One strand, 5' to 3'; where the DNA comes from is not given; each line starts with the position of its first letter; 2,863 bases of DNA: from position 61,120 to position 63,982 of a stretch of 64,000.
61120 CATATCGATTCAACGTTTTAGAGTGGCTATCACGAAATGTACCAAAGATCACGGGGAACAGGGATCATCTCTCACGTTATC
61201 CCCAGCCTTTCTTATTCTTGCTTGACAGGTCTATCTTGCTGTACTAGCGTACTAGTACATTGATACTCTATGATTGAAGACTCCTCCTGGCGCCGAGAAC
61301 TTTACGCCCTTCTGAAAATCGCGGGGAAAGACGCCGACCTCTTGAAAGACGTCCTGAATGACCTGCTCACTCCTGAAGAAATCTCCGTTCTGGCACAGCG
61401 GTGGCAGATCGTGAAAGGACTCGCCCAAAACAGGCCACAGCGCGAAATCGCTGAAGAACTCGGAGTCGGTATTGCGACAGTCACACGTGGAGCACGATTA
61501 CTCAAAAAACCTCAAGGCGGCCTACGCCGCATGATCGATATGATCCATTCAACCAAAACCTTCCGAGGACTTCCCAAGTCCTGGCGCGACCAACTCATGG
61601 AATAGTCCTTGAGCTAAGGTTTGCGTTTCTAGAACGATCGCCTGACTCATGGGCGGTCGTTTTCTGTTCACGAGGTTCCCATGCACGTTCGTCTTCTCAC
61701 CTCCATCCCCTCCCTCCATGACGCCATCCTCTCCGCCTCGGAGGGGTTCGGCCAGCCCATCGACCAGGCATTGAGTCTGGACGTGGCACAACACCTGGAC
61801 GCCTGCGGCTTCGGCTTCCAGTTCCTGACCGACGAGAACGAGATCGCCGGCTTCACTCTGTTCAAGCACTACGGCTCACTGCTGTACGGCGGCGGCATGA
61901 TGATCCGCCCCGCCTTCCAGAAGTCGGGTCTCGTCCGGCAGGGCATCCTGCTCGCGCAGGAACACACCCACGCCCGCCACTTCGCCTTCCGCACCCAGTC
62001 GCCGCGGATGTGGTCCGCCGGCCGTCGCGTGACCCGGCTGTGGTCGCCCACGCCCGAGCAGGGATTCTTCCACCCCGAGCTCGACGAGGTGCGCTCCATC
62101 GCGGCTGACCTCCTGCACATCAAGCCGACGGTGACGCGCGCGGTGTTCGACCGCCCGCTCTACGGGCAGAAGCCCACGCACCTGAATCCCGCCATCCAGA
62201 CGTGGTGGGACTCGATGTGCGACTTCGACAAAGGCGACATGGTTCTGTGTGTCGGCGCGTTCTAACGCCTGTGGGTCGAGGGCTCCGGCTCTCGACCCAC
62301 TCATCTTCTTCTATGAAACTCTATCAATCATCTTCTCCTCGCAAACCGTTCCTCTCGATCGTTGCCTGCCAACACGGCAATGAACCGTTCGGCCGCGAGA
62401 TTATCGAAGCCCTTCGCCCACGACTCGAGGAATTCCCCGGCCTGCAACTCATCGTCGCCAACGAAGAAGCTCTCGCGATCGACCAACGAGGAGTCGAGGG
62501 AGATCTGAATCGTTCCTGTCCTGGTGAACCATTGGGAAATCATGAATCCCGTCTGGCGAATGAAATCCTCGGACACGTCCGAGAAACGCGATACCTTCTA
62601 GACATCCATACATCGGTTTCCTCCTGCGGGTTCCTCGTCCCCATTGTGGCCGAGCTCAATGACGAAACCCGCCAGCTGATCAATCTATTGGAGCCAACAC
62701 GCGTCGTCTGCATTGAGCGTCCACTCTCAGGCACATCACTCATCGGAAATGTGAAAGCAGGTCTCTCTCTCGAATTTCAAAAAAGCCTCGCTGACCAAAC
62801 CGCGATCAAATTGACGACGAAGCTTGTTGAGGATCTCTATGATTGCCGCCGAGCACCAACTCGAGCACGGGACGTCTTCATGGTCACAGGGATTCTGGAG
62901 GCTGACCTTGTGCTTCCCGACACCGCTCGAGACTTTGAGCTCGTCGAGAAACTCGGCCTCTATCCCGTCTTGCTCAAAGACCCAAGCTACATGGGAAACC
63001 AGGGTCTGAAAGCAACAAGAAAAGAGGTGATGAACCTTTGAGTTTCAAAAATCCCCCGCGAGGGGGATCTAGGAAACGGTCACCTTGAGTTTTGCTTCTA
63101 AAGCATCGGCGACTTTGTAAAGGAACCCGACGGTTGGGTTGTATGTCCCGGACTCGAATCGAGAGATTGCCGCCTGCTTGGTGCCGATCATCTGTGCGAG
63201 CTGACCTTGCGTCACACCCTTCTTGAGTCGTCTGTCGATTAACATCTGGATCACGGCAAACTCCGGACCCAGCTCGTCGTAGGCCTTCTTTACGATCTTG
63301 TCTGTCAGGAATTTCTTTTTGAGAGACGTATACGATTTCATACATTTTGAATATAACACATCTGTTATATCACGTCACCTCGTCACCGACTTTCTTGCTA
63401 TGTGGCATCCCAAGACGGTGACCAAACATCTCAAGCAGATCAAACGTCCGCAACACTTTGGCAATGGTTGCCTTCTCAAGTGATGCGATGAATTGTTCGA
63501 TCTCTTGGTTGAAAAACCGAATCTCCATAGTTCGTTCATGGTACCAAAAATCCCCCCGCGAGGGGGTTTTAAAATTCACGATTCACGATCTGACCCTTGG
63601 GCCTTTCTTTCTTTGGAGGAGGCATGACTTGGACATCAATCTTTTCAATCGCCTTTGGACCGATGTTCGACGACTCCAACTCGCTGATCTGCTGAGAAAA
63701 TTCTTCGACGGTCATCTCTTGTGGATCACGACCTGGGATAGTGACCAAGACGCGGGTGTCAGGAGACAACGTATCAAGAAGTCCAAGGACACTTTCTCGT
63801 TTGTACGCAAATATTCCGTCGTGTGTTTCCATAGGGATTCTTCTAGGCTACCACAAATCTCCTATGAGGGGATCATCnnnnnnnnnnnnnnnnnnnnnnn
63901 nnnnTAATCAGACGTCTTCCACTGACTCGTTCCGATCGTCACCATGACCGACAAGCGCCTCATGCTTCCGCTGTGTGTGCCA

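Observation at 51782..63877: Family of short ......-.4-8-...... hairpins placed exactly at gene ends, one overlapping a coding C-terminus and one the 5' end of a decayed toxin gene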

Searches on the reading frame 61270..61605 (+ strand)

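Call 9: search_protein_families(library=pfam, proteins=[window:61270-61605:+], max_evalue=0.01)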
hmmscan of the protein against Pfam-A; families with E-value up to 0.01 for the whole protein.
window:61270-61605:+ (111 aa): 4 families
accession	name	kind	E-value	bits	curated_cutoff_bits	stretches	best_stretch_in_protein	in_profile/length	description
PF01371.25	Trp_repressor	-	4.8e-19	68.7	27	1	20-89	14-84/88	Trp repressor protein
PF13384.12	HTH_23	-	0.00028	21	24.6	1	42-73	5-36/50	Homeodomain-like domain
PF04545.22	Sigma70_r4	-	0.00069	19.5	24.1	1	33-71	5-37/50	Sigma-70, region 4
PF13936.12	HTH_38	-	0.0023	18.1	27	1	41-73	7-39/44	Helix-turn-helix domain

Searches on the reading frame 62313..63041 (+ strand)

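Call 10: search_protein_families(library=pfam, proteins=[window:62313-63041:+], max_evalue=0.01)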
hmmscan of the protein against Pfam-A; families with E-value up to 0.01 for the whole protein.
window:62313-63041:+ (242 aa): 1 family
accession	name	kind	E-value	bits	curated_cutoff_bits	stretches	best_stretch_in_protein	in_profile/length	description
PF24827.1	AstE_AspA_cat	-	6.1e-13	49.2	25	1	14-132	5-140/192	Succinylglutamate desuccinylase/Aspartoacylase catalytic domain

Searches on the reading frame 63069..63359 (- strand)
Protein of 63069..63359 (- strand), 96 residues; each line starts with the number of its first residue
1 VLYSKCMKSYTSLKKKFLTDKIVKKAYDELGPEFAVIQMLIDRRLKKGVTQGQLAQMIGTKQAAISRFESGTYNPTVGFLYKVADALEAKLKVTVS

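Call 10: search_protein_families(library=pfam, proteins=[window:63069-63359:-], max_evalue=0.01)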
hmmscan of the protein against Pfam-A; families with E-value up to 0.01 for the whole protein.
window:63069-63359:- (96 aa): 5 families
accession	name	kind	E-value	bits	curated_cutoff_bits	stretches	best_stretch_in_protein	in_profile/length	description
PF01381.28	HTH_3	-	7.6e-13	48.7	23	1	42-88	3-49/55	Helix-turn-helix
PF13560.12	HTH_31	-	1.7e-07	31.9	27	1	42-89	8-56/64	Helix-turn-helix domain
PF12844.13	HTH_19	-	0.00024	21.4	30.2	1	44-87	8-51/64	Helix-turn-helix domain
PF13443.12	HTH_26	-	0.0019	18.9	22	1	46-90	8-53/63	Cro/C1-type HTH DNA-binding domain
PF22495.2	HTH_92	-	0.004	16.9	27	1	42-72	2-32/45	RsaL-like HTH domain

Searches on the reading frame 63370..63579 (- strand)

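Call 10: search_protein_families(library=pfam, proteins=[window:63370-63579:-], max_evalue=0.01)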
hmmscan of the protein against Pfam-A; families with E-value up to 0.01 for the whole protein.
window:63370-63579:- (69 aa): 1 family
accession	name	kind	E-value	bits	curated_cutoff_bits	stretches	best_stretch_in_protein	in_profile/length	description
PF05973.20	Gp49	-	0.0002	21.8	23.9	1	30-68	2-40/90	Phage derived protein Gp49-like (DUF891)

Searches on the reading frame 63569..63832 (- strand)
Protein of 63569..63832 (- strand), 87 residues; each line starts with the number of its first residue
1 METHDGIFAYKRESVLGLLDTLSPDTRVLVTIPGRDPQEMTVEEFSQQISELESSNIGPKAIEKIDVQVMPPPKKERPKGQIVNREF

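Call 10: search_protein_families(library=pfam, proteins=[window:63569-63832:-], max_evalue=0.01)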
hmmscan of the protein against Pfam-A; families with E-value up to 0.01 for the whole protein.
window:63569-63832:- (87 aa): 0 families

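Call 20: find_encoding_contigs(protein=window:63569-63832:-, flank=10000, max_places=10)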
Protein window:63569-63832:- (87 aa): 10 contigs read that carry it; 8 places shown.
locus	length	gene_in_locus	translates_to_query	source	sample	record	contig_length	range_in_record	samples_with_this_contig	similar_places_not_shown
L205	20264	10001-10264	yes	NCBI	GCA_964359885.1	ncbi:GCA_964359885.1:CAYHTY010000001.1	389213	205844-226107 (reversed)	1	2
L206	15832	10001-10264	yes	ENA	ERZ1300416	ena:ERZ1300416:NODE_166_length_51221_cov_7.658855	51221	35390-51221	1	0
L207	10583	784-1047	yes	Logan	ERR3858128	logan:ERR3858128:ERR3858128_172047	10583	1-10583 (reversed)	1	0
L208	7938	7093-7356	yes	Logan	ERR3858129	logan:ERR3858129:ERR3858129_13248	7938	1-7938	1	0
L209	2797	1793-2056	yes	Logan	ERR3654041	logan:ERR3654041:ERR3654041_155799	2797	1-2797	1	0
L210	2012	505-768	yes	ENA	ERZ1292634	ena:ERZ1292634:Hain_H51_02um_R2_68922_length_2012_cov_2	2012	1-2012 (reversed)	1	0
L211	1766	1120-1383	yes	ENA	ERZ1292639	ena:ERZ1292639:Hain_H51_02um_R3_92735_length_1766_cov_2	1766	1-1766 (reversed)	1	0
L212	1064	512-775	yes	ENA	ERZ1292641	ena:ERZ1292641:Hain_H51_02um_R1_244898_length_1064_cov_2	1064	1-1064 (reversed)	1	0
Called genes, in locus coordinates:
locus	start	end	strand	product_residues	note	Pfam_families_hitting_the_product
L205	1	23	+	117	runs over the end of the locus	-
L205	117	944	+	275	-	-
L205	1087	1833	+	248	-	PF12705:PDDEXK_1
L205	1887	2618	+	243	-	PF06414:Zeta_toxin, PF13671:AAA_33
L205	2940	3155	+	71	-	-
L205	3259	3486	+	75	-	-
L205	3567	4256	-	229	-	-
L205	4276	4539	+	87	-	PF12441:CopG_antitoxin (weak)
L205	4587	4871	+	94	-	-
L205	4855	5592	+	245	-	PF12146:Hydrolase_4 (weak)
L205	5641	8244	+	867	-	PF08455:SNF2_assoc, PF00176:SNF2-rel_dom, PF04851:ResIII, PF00271:Helicase_C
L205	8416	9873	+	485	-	PF00270:DEAD, PF00271:Helicase_C, PF16124:RecQ_Zn_bind, PF09382:RQC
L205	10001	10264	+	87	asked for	-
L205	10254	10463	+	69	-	-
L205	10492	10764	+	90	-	PF01381:HTH_3, PF13560:HTH_31 (weak)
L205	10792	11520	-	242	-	PF24827:AstE_AspA_cat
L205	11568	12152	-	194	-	-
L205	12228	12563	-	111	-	PF01371:Trp_repressor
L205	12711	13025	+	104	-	PF01641:SelR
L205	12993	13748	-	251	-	PF01978:TrmB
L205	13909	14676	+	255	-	PF12981:DUF3865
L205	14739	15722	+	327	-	PF04069:OpuAC (weak), PF13379:NMT1_2, PF09084:NMT1, PF12974:Phosphonate-bd (weak)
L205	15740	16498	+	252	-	PF00528:BPD_transp_1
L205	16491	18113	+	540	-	PF00005:ABC_tran, PF13304:AAA_21 (faint), PF13379:NMT1_2, PF09084:NMT1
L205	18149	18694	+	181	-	-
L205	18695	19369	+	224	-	-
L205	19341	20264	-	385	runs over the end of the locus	PF02353:CMAS, PF13489:Methyltransf_23, PF01728:FtsJ (weak), PF13847:Methyltransf_31, PF08241:Methyltransf_11, PF08242:Methyltransf_12, PF13649:Methyltransf_25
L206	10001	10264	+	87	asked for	-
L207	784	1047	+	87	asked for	-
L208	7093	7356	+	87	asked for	-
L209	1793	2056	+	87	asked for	-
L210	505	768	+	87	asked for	-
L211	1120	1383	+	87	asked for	-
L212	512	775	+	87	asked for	-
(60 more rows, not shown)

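Call 51: search_protein_families(library=pfam, proteins=[L205:117-944:+, L205:2940-3155:+, L205:3259-3486:+, L205:4587-4871:+, L205:10001-10264:+, L205:11568-12152:-], max_evalue=0.01)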
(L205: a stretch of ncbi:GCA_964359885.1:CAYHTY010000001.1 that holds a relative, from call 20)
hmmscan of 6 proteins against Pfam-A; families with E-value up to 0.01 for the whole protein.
L205:117-944:+ (275 aa): 0 families

L205:2940-3155:+ (71 aa): 0 families

L205:3259-3486:+ (75 aa): 0 families

L205:4587-4871:+ (94 aa): 1 family
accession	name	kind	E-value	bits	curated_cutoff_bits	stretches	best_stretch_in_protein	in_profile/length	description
PF11877.13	DUF3397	-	0.0079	16.8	25.9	0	16-48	79-111/112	Protein of unknown function (DUF3397)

L205:10001-10264:+ (87 aa): 0 families

L205:11568-12152:- (194 aa): 0 families

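Call 53: find_homologous_proteins(query=L205:117-944:+, max_evalue=0.00001)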
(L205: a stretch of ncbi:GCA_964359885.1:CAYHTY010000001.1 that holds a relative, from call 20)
Query L205:117-944:+ (275 aa): 150 proteins with E <= 0.00001 among 994 candidates; the best 120 are listed.
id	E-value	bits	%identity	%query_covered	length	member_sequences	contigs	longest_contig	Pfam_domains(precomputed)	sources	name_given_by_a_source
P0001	1.0e-166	571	100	94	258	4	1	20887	-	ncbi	ncbi:MAG: hypothetical protein AAB416_04545 [Patescibacteria group bacterium]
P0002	3.0e-89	317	53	100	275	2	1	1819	-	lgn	-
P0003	1.9e-88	314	53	100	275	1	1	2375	-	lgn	-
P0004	2.7e-88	314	55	100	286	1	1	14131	-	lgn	-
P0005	4.8e-86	307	53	98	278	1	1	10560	-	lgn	-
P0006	4.1e-85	303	52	100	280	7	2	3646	-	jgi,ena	-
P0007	4.6e-85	303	52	98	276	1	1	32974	-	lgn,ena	-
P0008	1.3e-84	302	52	99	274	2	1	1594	-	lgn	-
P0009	6.4e-84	300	50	100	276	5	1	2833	-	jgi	-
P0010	8.7e-84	299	52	98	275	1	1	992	-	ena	-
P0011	1.7e-83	298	53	100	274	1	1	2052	-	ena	-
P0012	2.9e-83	297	51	100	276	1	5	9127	-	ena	-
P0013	1.7e-82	295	52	100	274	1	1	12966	-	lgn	-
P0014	3.1e-82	294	51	98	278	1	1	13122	-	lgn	-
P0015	8.4e-82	293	50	100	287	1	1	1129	-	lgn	-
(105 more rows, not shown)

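Call 54: find_encoding_contigs(protein=P0001, flank=10000, max_places=4)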
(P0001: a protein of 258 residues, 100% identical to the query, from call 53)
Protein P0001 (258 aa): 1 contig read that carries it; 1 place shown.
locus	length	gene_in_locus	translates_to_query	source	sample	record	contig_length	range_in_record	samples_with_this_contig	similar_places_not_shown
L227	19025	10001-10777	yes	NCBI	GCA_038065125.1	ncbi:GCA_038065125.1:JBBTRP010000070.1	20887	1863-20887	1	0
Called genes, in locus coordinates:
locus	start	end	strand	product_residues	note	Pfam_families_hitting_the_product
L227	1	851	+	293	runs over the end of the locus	PF02498:Bro-N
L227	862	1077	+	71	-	-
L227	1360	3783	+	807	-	PF04851:ResIII, PF00270:DEAD, PF18766:SWI2_SNF2, PF00271:Helicase_C (weak), PF08463:EcoEI_R_C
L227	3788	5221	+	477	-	PF12161:HsdM_N, PF02384:N6_Mtase, PF01170:UPF0020 (weak), PF07669:Eco57I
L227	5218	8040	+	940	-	-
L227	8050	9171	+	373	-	PF01420:Methylase_S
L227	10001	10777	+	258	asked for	-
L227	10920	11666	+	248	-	PF12705:PDDEXK_1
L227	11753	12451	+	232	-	PF06414:Zeta_toxin, PF13671:AAA_33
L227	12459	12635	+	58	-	-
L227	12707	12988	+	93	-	-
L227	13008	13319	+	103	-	-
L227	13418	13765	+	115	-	PF01863:YgjP-like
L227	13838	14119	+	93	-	PF04365:BrnT_toxin (weak)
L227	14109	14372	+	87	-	PF12441:CopG_antitoxin (weak)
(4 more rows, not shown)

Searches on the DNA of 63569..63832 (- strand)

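Call 43: search_rna_families(source=L205, threshold=evalue, max_evalue=1)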
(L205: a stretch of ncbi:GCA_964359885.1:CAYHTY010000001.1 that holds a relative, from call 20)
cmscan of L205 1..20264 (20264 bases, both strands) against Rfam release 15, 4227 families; matches with E-value up to 1: 0.
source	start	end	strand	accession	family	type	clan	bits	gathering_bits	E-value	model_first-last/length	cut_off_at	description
